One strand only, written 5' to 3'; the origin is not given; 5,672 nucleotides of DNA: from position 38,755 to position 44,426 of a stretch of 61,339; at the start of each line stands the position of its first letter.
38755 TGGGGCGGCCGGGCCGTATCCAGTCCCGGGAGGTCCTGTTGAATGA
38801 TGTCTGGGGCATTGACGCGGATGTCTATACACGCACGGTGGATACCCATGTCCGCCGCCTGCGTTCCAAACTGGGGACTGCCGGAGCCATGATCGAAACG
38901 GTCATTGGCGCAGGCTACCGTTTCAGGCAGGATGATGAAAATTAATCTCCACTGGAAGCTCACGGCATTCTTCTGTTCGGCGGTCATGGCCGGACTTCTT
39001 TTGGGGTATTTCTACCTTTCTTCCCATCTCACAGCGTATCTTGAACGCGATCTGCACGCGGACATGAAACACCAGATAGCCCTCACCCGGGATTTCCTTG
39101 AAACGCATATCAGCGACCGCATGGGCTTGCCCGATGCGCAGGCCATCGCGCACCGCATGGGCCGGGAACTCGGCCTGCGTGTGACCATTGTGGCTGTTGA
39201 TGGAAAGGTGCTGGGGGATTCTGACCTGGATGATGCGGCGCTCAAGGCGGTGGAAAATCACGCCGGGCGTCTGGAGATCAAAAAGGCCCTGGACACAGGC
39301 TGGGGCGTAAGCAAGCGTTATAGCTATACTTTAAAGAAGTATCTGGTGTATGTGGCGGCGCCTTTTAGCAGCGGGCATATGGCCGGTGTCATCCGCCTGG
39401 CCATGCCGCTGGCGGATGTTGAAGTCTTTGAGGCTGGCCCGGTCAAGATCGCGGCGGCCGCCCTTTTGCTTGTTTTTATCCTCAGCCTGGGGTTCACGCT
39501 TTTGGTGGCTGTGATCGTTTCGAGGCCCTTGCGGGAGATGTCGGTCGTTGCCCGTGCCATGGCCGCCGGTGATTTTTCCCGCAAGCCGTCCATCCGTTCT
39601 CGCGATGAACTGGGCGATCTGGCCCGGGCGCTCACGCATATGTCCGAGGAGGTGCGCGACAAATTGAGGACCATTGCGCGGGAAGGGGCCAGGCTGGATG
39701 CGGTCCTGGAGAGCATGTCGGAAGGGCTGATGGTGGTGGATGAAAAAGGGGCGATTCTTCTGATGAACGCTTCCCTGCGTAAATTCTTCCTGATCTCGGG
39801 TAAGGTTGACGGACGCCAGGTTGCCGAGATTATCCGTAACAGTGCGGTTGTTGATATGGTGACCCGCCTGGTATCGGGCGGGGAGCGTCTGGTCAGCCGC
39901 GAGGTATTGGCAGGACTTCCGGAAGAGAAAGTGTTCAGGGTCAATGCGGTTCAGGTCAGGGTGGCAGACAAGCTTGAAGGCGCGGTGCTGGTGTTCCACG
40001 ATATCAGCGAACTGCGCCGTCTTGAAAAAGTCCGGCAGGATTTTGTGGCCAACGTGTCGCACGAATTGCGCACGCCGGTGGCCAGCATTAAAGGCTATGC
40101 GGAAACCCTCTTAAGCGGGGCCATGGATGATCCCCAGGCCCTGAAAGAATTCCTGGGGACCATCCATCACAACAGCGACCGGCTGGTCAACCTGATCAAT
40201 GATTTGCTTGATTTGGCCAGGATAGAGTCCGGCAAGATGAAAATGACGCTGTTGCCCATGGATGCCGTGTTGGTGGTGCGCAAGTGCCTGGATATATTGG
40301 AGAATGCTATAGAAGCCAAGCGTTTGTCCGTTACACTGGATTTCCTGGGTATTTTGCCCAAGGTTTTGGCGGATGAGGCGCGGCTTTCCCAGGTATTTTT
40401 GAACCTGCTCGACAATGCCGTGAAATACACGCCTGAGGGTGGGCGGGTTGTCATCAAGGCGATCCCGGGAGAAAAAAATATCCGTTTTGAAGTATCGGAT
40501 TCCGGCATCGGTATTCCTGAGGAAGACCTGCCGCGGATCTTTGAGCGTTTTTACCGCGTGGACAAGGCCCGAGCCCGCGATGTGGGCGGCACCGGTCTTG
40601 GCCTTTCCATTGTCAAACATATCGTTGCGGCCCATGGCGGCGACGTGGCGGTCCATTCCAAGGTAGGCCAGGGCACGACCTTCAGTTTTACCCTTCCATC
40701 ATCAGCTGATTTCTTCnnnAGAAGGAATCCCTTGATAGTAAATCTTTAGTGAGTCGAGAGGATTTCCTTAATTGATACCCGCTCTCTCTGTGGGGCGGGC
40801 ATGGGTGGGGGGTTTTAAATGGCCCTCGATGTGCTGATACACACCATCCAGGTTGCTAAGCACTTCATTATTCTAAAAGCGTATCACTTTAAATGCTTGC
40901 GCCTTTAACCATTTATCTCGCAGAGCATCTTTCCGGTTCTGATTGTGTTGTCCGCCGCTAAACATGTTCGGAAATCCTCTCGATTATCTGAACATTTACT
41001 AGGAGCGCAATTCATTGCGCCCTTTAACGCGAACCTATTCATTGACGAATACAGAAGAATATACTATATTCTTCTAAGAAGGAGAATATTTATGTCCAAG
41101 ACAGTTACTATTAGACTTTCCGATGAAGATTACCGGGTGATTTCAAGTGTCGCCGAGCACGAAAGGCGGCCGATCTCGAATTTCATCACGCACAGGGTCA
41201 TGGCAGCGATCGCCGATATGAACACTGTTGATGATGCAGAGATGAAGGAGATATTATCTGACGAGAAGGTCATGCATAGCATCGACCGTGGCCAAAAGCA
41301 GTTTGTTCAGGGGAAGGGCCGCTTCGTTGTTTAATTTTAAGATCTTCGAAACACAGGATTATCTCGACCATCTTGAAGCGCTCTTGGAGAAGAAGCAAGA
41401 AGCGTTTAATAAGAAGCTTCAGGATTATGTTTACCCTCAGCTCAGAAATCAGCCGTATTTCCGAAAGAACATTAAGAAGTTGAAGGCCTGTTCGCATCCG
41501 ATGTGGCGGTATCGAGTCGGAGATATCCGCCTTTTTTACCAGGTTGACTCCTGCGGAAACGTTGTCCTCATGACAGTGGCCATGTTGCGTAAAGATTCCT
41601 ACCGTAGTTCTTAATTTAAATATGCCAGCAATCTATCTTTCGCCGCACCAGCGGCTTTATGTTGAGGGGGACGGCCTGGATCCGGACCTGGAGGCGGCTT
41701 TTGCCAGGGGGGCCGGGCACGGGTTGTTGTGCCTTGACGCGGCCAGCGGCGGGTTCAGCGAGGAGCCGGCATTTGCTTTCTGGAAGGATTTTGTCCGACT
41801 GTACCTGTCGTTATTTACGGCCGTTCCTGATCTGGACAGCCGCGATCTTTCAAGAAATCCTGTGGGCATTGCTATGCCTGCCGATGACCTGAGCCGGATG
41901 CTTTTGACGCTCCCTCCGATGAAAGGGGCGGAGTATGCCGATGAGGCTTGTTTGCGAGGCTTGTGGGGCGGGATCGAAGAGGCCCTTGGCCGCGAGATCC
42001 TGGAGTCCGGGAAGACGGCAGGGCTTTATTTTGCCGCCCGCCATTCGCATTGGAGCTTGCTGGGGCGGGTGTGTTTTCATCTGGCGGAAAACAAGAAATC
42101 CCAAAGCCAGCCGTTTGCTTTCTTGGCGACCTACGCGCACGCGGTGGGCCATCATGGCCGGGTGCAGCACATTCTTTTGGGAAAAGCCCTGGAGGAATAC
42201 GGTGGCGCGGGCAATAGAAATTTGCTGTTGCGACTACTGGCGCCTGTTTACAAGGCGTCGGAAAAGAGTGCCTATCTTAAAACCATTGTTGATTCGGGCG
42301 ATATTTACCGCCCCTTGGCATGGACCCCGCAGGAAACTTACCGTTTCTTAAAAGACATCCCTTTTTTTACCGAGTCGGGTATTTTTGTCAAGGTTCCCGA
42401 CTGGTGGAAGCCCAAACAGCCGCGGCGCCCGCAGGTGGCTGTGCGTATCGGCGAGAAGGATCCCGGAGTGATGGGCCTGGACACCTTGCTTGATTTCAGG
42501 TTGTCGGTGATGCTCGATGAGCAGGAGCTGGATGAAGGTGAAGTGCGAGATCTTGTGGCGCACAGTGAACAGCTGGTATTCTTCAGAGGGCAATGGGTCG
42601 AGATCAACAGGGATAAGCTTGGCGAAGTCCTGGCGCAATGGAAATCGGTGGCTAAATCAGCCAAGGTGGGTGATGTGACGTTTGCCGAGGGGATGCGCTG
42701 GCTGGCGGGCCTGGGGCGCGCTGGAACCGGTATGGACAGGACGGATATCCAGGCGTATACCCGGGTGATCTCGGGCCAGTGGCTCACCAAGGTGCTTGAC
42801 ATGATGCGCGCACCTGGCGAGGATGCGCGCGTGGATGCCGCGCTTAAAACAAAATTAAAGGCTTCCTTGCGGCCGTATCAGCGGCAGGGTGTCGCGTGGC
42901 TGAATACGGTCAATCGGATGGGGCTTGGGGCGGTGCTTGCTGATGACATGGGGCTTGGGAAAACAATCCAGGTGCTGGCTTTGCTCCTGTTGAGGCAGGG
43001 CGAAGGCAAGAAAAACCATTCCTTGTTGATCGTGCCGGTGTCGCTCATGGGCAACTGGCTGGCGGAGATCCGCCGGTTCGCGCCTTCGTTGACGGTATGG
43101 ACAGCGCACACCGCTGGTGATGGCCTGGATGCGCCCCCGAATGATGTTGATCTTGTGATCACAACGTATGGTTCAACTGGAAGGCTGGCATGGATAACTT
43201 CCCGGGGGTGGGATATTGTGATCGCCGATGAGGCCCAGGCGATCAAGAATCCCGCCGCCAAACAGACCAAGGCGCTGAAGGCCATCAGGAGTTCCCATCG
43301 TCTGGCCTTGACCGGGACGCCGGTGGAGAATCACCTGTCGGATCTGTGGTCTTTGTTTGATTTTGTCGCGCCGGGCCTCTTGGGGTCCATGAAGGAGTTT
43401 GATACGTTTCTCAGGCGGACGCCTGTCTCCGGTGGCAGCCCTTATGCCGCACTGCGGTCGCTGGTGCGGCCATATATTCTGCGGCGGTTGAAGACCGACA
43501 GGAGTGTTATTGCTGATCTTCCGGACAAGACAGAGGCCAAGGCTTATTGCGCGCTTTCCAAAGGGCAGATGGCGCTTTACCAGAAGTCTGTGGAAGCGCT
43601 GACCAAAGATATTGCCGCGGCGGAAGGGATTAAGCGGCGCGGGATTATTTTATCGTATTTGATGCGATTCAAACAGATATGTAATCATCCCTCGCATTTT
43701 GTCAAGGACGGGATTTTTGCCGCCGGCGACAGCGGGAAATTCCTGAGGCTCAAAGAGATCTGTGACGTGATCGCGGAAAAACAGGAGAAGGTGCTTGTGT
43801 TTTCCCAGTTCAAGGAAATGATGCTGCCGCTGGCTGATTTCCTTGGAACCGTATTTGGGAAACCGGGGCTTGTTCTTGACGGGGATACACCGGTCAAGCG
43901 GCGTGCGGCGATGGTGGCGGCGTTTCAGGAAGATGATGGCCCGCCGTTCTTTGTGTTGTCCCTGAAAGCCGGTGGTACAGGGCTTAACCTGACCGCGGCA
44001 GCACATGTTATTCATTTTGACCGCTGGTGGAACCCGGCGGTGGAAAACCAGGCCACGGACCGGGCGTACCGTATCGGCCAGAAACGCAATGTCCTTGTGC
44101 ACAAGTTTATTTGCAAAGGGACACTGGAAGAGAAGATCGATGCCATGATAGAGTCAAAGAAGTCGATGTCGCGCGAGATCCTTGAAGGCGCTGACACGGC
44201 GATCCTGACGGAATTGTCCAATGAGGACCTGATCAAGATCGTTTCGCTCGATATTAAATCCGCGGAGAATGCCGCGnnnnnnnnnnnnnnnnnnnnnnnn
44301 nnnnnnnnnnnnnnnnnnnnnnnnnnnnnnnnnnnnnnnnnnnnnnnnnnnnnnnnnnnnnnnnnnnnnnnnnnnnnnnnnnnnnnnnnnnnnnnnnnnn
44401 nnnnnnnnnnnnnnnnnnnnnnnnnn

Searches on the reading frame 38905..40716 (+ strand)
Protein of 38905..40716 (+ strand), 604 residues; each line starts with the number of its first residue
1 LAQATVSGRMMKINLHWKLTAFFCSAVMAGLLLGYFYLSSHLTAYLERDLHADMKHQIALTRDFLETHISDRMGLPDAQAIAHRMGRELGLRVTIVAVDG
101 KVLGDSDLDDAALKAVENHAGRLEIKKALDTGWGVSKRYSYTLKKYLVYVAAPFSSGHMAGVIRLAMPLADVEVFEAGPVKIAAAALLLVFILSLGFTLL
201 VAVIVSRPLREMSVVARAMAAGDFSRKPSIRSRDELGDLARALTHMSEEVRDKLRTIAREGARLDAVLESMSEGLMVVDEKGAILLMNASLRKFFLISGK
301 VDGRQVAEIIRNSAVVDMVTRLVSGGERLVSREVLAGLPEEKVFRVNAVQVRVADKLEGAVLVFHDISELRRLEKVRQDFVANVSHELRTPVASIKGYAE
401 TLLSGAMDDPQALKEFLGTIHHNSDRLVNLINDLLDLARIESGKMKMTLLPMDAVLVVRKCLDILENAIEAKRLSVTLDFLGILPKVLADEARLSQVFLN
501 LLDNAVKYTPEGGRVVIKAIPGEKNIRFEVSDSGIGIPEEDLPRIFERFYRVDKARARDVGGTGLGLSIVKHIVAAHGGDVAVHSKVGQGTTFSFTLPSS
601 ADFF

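Call 6: search_protein_families(library=pfam, proteins=[window:38905-40716:+], max_evalue=0.01)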
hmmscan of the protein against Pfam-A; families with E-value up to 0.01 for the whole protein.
window:38905-40716:+ (604 aa): 10 families
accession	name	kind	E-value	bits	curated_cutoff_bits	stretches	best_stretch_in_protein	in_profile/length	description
PF02518.31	HATPase_c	-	1e-35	123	26.4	1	490-599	2-109/111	Histidine kinase-, DNA gyrase B-, and HSP90-like ATPase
PF00512.31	HisKA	-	1.4e-24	86.4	26.9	1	377-443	2-66/66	His Kinase A (phospho-acceptor) domain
PF00672.30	HAMP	-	3.3e-13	50.2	25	1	204-252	5-53/53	HAMP domain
PF08448.16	PAS_4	-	2.8e-06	27.9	23.1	1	268-372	1-110/110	PAS fold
PF00989.32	PAS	-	2.3e-05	24.8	22.6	1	263-367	2-113/113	PAS fold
PF13596.12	PAS_10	-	0.00047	21.2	22.1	1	264-367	1-105/106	PAS domain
PF12860.13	PAS_7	-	0.00066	20.2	27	1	268-320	1-55/115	PAS fold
PF16736.11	sCache_like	-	0.0028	18.4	27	0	79-164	33-113/117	Single Cache-like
PF13188.13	PAS_8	-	0.004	17.5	21.8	0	262-295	1-34/65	PAS domain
PF13581.12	HATPase_c_2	-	0.0081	16.6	27.4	0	504-592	42-122/127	Histidine kinase-like ATPase domain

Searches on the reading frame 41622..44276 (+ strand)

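Call 6: search_protein_families(library=pfam, proteins=[window:41622-44276:+], max_evalue=0.01)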
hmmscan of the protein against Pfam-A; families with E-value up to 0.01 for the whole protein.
window:41622-44276:+ (885 aa): 4 families
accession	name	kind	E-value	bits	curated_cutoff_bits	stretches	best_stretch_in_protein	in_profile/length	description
PF00176.29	SNF2-rel_dom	-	2.5e-63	214.3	24.9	1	419-691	1-289/290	SNF2-related domain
PF12419.13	DUF3670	-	1.4e-29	102.9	27.6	1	229-359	3-133/136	SNF2 Helicase protein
PF00271.37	Helicase_C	-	1.2e-19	71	23.5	1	711-819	4-110/110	Helicase conserved C-terminal domain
PF04851.21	ResIII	-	2.6e-07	31.2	22.5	1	415-568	3-163/164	Type III restriction enzyme, res subunit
